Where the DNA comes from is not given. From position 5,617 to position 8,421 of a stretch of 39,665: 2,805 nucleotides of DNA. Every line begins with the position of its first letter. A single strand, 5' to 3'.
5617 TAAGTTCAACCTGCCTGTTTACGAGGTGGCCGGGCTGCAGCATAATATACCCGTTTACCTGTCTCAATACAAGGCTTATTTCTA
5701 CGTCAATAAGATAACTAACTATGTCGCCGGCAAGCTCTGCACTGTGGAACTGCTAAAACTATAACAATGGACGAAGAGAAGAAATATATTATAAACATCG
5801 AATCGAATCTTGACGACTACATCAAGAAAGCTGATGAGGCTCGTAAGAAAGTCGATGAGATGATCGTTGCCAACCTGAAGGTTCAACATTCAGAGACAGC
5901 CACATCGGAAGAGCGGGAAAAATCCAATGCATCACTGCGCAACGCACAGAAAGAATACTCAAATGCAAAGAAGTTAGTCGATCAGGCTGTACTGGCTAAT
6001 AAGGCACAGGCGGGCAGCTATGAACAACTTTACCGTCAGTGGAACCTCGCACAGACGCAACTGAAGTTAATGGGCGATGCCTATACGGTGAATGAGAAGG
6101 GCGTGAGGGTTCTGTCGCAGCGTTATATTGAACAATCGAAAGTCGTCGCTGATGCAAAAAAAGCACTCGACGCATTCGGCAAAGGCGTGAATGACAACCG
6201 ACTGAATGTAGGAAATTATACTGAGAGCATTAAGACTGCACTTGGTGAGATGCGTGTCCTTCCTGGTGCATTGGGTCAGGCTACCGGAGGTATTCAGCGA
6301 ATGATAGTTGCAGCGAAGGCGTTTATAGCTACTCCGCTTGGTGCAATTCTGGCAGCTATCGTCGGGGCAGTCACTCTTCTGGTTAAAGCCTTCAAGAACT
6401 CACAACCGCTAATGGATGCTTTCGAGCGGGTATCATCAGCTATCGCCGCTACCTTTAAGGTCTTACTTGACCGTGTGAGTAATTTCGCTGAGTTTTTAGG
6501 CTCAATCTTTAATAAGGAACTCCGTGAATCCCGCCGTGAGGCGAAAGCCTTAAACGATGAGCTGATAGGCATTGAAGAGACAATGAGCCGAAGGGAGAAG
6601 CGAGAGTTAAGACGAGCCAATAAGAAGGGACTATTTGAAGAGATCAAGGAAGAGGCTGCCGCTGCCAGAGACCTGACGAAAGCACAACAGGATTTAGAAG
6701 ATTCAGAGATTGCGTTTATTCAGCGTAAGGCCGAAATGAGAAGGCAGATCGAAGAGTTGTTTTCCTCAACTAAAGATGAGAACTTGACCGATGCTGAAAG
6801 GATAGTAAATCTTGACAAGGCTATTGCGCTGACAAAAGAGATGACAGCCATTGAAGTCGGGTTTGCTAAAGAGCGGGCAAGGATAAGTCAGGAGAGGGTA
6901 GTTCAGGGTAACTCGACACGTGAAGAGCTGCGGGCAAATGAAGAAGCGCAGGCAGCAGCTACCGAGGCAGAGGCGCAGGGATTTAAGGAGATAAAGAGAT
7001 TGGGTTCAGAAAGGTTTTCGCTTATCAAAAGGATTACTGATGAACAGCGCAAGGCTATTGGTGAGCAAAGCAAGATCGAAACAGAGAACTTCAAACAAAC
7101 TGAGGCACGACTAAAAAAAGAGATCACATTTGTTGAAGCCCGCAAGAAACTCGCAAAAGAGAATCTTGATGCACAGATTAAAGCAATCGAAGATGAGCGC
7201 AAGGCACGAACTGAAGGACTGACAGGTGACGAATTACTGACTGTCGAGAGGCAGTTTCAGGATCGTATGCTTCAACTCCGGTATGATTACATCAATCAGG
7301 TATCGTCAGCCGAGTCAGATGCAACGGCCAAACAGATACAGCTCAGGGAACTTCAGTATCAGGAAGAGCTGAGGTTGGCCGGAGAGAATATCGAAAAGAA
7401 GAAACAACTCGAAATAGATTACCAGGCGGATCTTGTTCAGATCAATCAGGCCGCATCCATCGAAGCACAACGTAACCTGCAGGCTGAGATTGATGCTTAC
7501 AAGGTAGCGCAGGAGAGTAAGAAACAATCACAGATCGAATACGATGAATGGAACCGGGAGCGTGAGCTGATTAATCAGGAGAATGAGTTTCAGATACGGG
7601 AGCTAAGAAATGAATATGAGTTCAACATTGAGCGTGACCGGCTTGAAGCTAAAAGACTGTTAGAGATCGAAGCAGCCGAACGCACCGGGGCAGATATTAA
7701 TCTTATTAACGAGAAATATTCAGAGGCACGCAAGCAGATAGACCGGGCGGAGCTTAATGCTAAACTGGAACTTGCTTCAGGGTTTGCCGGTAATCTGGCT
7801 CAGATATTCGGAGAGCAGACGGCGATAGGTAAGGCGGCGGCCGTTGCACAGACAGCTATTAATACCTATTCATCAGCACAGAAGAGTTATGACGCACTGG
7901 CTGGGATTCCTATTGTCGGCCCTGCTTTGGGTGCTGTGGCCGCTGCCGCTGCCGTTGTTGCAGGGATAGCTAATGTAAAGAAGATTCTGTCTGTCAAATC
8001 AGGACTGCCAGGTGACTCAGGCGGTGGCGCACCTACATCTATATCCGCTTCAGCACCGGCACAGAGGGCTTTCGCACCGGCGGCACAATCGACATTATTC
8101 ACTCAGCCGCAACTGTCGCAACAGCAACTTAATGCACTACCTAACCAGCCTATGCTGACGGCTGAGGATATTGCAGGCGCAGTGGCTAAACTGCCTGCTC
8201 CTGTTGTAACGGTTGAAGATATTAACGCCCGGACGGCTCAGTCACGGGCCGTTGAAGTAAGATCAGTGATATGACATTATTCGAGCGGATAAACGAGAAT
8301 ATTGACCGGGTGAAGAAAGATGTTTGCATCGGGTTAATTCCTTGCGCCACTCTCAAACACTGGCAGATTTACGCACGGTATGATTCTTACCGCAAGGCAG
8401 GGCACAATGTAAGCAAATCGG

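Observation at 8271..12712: A six-enzyme glycosylation cassette is chained into the late virion operon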

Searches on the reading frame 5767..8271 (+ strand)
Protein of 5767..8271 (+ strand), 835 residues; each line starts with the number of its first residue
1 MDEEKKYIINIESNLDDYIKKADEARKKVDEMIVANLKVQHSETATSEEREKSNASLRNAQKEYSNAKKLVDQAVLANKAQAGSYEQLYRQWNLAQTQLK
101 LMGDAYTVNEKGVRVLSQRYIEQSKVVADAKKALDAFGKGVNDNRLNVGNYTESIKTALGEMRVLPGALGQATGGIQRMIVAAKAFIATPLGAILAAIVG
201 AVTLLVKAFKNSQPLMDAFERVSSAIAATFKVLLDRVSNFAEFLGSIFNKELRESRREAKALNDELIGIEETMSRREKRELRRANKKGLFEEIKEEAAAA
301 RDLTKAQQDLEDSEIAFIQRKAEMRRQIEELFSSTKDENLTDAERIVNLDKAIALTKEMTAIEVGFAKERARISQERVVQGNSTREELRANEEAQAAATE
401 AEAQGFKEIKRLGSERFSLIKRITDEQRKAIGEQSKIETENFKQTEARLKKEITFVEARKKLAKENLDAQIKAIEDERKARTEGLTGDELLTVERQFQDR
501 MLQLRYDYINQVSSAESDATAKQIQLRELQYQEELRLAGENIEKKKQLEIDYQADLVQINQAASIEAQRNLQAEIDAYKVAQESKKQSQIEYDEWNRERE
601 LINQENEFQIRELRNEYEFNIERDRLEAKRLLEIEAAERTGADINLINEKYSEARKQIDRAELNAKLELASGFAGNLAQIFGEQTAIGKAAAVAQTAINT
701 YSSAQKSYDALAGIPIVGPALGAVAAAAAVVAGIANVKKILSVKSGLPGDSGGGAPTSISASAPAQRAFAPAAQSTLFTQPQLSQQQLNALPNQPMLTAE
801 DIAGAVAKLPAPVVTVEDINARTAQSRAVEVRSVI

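Call 7: search_protein_families(library=phrogs, proteins=[window:5767-8271:+], max_evalue=0.001)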
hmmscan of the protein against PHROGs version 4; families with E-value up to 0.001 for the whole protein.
window:5767-8271:+ (835 aa): 3 families
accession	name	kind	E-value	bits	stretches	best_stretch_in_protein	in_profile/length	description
phrog_9483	-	tail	1.6e-15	57.7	1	555-764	412-604/657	tail length tape measure protein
phrog_3336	-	tail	5.8e-13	49.3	1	352-753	553-955/1051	tail length tape measure protein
phrog_1272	-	tail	2.6e-06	26.5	1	155-337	607-781/1606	tail length tape measure protein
